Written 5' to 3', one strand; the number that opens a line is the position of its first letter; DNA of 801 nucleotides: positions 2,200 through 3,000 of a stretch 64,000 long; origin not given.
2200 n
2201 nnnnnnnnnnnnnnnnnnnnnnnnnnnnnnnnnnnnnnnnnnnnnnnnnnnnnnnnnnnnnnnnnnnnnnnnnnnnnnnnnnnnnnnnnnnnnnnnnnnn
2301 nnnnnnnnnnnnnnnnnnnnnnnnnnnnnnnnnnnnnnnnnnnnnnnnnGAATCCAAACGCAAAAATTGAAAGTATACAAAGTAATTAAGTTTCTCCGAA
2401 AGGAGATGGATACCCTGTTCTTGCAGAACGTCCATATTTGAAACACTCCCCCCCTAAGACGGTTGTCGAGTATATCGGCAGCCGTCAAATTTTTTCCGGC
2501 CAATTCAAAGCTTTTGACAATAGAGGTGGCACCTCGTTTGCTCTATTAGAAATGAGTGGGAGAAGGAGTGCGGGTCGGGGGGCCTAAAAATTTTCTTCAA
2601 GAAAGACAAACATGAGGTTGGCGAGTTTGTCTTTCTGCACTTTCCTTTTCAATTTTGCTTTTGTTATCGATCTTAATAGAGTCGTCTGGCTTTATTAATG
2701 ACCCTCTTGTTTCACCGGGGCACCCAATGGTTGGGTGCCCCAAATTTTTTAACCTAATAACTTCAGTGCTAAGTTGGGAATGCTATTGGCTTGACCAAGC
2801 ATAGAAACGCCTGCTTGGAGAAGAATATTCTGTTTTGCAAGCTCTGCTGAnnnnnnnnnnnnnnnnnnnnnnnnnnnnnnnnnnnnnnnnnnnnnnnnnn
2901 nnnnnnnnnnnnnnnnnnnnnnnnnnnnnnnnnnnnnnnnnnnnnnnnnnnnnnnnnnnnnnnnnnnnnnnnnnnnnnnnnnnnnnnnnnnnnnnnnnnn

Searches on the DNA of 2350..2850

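Call 100: search_rna_families(source=window, start=2350, end=2850, threshold=evalue, max_evalue=1)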
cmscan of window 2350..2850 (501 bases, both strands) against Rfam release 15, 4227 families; matches with E-value up to 1: 0.
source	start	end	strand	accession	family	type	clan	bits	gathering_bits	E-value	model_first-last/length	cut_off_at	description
